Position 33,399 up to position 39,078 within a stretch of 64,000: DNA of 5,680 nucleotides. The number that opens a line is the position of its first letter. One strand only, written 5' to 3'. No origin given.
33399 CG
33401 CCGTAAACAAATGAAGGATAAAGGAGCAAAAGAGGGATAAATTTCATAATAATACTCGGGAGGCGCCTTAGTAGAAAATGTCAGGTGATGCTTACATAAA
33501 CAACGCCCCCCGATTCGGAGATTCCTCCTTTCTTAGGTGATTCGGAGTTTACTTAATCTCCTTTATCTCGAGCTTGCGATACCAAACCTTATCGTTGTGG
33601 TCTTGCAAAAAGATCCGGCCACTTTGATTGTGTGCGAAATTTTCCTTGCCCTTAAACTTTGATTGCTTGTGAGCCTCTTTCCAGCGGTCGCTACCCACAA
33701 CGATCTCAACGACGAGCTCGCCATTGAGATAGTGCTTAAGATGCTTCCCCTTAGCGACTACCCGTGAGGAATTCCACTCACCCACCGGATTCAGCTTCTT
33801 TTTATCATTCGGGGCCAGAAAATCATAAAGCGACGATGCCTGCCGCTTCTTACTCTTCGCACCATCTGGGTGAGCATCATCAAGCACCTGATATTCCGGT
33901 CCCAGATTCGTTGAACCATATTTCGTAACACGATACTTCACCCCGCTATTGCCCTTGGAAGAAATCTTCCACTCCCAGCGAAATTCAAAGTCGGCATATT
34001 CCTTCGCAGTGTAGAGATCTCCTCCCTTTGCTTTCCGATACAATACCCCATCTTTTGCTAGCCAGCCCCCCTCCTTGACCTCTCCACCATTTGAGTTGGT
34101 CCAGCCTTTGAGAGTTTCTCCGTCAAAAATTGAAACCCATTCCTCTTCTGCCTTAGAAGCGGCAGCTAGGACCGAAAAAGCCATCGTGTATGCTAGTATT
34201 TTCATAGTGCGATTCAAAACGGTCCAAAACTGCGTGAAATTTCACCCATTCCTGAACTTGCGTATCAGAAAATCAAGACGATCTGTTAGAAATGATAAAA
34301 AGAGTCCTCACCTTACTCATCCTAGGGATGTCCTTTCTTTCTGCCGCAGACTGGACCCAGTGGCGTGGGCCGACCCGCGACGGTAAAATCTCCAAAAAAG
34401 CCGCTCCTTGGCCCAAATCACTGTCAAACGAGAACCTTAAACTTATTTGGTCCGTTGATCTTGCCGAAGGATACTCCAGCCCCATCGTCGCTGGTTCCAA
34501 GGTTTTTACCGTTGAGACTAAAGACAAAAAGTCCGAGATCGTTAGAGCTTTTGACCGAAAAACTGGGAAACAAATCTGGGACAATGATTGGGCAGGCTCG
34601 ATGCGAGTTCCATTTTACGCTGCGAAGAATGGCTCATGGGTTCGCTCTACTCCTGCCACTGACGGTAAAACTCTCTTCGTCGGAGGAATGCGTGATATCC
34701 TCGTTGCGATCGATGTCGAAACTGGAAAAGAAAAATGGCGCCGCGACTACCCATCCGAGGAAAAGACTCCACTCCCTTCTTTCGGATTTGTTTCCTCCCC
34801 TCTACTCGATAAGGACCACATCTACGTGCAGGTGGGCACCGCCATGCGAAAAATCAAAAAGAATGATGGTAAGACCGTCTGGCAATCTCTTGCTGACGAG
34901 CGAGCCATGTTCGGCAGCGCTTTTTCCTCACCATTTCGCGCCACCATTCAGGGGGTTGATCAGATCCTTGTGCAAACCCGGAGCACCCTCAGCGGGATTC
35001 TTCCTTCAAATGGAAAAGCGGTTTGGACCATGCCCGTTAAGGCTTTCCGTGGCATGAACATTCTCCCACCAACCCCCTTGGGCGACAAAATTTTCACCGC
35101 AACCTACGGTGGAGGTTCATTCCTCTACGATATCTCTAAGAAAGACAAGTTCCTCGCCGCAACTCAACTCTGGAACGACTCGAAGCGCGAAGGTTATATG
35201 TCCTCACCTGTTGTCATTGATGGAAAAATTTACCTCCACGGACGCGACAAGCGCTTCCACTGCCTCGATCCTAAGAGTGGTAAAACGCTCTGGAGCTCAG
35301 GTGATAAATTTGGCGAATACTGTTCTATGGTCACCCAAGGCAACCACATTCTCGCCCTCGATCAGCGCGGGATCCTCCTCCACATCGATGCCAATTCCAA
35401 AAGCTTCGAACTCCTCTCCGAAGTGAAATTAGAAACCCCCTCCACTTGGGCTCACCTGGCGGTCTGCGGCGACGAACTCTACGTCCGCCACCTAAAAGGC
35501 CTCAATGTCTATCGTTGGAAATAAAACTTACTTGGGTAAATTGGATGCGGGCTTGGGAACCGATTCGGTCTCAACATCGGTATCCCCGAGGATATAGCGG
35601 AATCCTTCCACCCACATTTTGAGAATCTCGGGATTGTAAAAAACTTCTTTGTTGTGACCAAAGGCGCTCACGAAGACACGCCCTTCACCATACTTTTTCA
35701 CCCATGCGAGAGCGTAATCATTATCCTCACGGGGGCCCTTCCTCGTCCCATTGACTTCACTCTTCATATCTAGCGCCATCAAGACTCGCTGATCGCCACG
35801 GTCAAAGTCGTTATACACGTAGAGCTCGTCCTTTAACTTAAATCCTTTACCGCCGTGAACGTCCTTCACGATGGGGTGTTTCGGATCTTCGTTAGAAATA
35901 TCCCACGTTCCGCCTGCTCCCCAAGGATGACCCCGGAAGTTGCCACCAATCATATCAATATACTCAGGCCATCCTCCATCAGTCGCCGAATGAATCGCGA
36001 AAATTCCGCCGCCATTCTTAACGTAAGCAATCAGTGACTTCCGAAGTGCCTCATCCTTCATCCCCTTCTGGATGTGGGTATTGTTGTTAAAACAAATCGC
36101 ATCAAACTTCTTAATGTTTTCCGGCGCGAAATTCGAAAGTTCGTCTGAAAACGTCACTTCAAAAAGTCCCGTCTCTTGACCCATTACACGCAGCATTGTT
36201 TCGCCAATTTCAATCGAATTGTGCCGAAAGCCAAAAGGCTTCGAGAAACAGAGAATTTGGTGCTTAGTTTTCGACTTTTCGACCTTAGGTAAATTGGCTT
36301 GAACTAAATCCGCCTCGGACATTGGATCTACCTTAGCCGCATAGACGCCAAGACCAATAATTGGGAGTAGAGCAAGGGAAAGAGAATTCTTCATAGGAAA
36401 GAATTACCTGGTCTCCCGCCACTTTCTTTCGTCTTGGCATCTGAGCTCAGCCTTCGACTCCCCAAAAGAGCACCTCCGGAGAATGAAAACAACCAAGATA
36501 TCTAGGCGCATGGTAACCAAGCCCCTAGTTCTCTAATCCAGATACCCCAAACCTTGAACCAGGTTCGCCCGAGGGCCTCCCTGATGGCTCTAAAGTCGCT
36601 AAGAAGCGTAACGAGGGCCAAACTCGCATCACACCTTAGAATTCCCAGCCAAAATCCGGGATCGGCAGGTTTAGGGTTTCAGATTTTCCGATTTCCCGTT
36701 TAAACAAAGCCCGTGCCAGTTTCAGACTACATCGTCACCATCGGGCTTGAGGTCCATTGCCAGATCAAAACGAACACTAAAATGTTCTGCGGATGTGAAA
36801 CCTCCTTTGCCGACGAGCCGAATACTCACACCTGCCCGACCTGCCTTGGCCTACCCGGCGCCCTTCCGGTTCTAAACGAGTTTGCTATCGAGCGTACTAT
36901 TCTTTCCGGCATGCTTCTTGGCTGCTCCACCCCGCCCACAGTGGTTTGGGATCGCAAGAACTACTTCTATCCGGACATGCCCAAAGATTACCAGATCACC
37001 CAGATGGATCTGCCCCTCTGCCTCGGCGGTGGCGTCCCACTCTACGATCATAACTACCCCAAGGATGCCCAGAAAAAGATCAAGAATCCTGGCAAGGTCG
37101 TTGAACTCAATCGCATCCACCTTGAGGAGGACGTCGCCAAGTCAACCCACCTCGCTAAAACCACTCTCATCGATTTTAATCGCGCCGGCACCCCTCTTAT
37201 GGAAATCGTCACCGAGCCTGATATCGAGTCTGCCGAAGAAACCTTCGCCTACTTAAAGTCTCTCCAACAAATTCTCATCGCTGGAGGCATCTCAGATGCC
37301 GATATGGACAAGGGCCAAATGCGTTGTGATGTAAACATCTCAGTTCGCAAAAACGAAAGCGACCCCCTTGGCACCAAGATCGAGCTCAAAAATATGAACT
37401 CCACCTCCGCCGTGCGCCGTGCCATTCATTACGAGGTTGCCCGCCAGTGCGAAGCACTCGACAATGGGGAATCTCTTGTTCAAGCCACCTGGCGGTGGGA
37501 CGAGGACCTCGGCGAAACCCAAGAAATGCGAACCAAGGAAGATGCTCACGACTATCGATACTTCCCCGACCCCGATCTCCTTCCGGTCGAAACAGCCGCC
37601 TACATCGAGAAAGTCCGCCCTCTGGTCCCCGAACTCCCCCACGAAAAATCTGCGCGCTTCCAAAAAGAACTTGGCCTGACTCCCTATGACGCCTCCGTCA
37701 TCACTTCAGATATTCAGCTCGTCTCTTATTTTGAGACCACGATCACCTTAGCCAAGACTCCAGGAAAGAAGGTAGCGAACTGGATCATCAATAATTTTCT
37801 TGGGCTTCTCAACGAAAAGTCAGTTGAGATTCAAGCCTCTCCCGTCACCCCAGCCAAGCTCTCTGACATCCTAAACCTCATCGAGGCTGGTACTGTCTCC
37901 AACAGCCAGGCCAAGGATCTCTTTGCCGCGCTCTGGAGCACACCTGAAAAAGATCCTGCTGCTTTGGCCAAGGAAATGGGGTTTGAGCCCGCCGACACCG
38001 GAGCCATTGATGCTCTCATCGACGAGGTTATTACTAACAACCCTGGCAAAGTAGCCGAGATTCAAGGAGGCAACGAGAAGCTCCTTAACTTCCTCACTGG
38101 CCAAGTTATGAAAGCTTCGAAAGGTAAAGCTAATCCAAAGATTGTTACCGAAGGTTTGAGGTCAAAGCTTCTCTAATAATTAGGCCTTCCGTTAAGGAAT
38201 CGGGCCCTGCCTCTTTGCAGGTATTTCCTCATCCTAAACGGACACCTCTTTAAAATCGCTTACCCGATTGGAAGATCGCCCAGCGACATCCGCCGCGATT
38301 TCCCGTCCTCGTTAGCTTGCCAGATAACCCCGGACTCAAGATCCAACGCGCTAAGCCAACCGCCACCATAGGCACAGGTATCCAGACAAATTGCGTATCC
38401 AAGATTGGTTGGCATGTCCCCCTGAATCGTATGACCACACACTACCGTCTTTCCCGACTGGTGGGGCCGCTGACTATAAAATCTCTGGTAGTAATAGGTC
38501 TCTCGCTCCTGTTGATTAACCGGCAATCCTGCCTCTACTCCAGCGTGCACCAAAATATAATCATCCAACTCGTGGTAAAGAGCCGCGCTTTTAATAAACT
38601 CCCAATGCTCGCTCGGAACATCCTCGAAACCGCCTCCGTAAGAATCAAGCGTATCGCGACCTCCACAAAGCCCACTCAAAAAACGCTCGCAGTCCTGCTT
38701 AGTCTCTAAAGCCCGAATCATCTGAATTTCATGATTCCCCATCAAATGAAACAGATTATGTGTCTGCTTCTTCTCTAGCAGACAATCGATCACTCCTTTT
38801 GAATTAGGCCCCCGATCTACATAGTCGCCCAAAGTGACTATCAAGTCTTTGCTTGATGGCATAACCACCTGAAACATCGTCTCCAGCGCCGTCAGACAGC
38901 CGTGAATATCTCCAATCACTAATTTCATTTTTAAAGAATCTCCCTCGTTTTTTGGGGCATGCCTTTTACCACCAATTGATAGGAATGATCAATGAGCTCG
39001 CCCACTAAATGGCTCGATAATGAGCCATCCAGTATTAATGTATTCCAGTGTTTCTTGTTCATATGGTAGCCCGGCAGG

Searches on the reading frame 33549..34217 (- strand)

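Call 64: search_protein_families(library=pfam, max_evalue=0.00001, proteins=[window:33549-34217:-])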
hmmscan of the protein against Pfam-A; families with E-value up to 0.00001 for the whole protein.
window:33549-34217:- (222 aa): 1 family
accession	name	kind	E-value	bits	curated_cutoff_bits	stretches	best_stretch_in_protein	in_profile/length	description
PF06439.18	3keto-disac_hyd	-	1.2e-48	166.1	26.8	1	26-219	1-187/187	3-keto-disaccharide hydrolase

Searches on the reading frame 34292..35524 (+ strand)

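Call 64: search_protein_families(library=pfam, max_evalue=0.00001, proteins=[window:34292-35524:+])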
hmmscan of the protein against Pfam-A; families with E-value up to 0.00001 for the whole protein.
window:34292-35524:+ (410 aa): 4 families
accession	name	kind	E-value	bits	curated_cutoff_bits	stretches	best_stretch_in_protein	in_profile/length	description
PF13360.13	PQQ_2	-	3.1e-36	125.6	27.6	1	81-335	2-232/233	Outer membrane protein assembly factor BamB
PF01011.28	PQQ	-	8.6e-14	51.6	26.7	0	115-157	47-89/595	Glucose/ethanol/alcohol dehydrogenase, beta-propeller domain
PF13570.13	Beta-prop_ACSF4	-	3.5e-12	46.8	133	0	88-248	77-211/329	Beta-alanine-activating enzyme, beta-propeller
PF25293.1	Beta-prop_EMC1_N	-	5.4e-08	33.2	34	0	123-250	29-148/219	EMC1 N-terminal beta-propeller domain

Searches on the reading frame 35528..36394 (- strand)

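Call 65: search_protein_families(library=pfam, max_evalue=0.00001, proteins=[window:35528-36394:-])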
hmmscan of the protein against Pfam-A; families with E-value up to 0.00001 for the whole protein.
window:35528-36394:- (288 aa): 1 family
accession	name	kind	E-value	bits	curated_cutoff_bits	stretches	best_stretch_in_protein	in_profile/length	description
PF06283.17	ThuA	-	1.7e-39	136.7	33.4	1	47-267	2-208/209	Trehalose utilisation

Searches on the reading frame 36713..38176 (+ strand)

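Call 65: search_protein_families(library=pfam, max_evalue=0.00001, proteins=[window:36713-38176:+])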
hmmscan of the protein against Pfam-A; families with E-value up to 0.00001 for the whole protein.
window:36713-38176:+ (487 aa): 2 families
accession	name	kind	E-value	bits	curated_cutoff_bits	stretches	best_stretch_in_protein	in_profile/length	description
PF02934.20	GatB_N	-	7.4e-107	357.1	23.4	1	8-294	1-271/277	GatB/GatE catalytic domain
PF02637.23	GatB_Yqey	-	1.3e-44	152.1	27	1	339-486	2-148/148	GatB domain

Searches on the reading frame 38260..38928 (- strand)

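Call 48: search_protein_families(library=pfam, proteins=[window:38260-38928:-])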
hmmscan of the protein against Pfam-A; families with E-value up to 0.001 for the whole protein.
window:38260-38928:- (222 aa): 1 family
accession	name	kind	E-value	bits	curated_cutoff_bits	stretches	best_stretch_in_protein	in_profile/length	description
PF00149.33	Metallophos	-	2.6e-17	64.3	21.5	1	3-167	4-156/191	Calcineurin-like phosphoesterase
